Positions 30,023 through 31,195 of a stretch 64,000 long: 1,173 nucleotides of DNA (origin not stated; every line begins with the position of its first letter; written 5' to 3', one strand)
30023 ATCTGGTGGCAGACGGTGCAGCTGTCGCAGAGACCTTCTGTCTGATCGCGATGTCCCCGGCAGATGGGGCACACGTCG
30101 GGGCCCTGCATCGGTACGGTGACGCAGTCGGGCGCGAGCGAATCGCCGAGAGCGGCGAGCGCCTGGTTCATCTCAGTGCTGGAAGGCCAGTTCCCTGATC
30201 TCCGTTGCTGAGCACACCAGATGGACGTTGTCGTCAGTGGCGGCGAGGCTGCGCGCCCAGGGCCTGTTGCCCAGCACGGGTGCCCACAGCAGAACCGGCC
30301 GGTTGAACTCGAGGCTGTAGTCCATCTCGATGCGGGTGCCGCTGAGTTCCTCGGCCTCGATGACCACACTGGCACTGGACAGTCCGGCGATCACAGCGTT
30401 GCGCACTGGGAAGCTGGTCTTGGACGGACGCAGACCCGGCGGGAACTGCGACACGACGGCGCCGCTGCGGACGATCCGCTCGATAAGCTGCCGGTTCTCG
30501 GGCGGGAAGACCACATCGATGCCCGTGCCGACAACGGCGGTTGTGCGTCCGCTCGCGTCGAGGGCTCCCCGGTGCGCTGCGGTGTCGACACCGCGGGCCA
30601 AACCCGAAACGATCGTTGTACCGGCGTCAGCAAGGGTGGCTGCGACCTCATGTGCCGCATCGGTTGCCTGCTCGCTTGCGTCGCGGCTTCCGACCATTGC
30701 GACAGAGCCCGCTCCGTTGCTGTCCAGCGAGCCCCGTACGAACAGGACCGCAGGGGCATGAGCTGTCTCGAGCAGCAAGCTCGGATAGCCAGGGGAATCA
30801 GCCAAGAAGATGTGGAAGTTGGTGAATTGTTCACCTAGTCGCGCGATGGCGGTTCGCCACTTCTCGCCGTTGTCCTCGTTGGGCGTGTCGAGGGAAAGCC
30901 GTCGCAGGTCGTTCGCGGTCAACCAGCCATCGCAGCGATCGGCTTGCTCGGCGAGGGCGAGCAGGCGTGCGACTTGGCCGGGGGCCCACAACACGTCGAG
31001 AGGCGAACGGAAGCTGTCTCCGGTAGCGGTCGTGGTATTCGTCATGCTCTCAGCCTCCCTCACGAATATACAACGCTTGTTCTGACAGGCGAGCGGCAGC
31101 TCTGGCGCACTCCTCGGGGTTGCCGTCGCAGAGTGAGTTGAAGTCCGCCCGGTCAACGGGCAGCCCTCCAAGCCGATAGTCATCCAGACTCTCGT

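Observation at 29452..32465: ThsA-type SIR2-SLOG effector in a tight operon with a DprA-like protein and a ComF-type PRTase, with no TIR/ThsB partner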

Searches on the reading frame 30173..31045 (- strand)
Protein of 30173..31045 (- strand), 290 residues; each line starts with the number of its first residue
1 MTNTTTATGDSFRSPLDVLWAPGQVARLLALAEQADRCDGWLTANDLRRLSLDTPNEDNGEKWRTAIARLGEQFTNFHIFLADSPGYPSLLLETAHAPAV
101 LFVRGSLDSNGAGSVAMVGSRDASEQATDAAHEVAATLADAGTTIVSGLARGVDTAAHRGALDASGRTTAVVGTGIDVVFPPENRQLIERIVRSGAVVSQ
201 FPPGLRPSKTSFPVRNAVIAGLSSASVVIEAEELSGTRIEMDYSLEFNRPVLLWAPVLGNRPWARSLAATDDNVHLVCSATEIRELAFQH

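Call 3: search_protein_families(library=pfam, proteins=[window:30173-31045:-], max_evalue=0.01)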
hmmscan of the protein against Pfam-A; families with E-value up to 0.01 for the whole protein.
window:30173-31045:- (290 aa): 2 families
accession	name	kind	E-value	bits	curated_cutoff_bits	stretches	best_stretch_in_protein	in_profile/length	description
PF02481.21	DNA_processg_A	-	4.6e-57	193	29.6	1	76-253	6-186/212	DNA recombination-mediator protein A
PF18306.6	LDcluster4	-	4e-07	30.2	26.3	1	115-169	4-59/151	SLOG cluster4 family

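Call 4: search_protein_families(library=padloc, proteins=[window:30173-31045:-], max_evalue=0.01)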
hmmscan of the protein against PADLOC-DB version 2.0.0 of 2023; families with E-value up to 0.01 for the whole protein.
window:30173-31045:- (290 aa): 3 families
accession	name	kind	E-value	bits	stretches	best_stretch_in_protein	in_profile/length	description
PDLC03961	ShosA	-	3e-58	195.5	1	63-255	60-259/303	-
PDLC03927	PsyrA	-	1.6e-28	97.9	1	83-237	100-255/398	-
PDLC02997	ShosA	-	1.4e-19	68.5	1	76-252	94-271/327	-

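Call 5: search_protein_families(library=ncbifam, proteins=[window:30173-31045:-], max_evalue=0.01)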
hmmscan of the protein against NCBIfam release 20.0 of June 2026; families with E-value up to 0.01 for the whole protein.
window:30173-31045:- (290 aa): 3 families
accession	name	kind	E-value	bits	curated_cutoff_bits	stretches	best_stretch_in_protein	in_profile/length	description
TIGR00732.1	dprA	equivalog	8.8e-52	175.5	191.15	1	75-254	7-187/220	DNA-processing protein DprA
NF008007.0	PRK10736.1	equivalog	3.1e-45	155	495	1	75-260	70-256/374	DNA-protecting protein DprA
TIGR00725.1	TIGR00725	hypoth_equivalog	1.3e-05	24.8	106.9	1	115-171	4-60/159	TIGR00725 family protein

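Call 37: search_solved_structures(query=window:30173-31045:-, max_evalue=0.001, show_alignments=1)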
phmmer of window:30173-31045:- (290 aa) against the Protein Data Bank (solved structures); distinct sequences matched with E-value up to 0.001: 7.
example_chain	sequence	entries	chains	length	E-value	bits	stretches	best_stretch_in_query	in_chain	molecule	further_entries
3uqz_A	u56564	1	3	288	4e-34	122.3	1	63-252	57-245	DNA processing protein DprA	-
3maj_A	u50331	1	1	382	6.9e-22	82.2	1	80-252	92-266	DNA processing chain A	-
8zva_A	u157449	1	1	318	7.1e-19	72.3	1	76-257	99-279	DNA processing protein DprA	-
9vzo_A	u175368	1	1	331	7.9e-19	72.2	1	76-257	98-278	DprA-like antitoxin protein ShosA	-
5mll_A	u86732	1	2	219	8.7e-13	52.3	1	114-254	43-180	DNA processing chain A (DprA)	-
4ljr_A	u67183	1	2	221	9e-13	52.3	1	114-254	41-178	DNA processing chain A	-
4ljk_A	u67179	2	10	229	1e-12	52.1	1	114-254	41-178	DNA processing chain A (DprA)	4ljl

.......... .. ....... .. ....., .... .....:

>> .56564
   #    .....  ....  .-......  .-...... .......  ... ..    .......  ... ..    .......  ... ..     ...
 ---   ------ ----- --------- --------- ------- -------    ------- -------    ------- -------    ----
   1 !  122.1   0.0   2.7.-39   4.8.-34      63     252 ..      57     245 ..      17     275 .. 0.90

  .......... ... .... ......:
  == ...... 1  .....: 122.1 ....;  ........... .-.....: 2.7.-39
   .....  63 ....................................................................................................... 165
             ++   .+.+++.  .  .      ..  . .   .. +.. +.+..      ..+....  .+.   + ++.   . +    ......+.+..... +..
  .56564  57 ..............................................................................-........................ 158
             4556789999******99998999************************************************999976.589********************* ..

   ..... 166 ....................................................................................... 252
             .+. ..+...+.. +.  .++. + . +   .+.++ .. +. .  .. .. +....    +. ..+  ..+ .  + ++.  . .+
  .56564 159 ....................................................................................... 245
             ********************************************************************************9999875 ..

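Call 84: search_solved_structures(query=window:30173-31045:-, max_evalue=0.001, show_alignments=5)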
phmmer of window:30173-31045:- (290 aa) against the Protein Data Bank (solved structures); distinct sequences matched with E-value up to 0.001: 7.
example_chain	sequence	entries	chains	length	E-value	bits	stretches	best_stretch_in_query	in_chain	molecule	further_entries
3uqz_A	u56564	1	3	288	4e-34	122.3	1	63-252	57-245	DNA processing protein DprA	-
3maj_A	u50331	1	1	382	6.9e-22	82.2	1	80-252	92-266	DNA processing chain A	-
8zva_A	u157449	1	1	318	7.1e-19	72.3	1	76-257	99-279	DNA processing protein DprA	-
9vzo_A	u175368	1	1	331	7.9e-19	72.2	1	76-257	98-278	DprA-like antitoxin protein ShosA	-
5mll_A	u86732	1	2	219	8.7e-13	52.3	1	114-254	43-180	DNA processing chain A (DprA)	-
4ljr_A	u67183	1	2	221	9e-13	52.3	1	114-254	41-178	DNA processing chain A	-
4ljk_A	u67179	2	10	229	1e-12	52.1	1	114-254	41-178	DNA processing chain A (DprA)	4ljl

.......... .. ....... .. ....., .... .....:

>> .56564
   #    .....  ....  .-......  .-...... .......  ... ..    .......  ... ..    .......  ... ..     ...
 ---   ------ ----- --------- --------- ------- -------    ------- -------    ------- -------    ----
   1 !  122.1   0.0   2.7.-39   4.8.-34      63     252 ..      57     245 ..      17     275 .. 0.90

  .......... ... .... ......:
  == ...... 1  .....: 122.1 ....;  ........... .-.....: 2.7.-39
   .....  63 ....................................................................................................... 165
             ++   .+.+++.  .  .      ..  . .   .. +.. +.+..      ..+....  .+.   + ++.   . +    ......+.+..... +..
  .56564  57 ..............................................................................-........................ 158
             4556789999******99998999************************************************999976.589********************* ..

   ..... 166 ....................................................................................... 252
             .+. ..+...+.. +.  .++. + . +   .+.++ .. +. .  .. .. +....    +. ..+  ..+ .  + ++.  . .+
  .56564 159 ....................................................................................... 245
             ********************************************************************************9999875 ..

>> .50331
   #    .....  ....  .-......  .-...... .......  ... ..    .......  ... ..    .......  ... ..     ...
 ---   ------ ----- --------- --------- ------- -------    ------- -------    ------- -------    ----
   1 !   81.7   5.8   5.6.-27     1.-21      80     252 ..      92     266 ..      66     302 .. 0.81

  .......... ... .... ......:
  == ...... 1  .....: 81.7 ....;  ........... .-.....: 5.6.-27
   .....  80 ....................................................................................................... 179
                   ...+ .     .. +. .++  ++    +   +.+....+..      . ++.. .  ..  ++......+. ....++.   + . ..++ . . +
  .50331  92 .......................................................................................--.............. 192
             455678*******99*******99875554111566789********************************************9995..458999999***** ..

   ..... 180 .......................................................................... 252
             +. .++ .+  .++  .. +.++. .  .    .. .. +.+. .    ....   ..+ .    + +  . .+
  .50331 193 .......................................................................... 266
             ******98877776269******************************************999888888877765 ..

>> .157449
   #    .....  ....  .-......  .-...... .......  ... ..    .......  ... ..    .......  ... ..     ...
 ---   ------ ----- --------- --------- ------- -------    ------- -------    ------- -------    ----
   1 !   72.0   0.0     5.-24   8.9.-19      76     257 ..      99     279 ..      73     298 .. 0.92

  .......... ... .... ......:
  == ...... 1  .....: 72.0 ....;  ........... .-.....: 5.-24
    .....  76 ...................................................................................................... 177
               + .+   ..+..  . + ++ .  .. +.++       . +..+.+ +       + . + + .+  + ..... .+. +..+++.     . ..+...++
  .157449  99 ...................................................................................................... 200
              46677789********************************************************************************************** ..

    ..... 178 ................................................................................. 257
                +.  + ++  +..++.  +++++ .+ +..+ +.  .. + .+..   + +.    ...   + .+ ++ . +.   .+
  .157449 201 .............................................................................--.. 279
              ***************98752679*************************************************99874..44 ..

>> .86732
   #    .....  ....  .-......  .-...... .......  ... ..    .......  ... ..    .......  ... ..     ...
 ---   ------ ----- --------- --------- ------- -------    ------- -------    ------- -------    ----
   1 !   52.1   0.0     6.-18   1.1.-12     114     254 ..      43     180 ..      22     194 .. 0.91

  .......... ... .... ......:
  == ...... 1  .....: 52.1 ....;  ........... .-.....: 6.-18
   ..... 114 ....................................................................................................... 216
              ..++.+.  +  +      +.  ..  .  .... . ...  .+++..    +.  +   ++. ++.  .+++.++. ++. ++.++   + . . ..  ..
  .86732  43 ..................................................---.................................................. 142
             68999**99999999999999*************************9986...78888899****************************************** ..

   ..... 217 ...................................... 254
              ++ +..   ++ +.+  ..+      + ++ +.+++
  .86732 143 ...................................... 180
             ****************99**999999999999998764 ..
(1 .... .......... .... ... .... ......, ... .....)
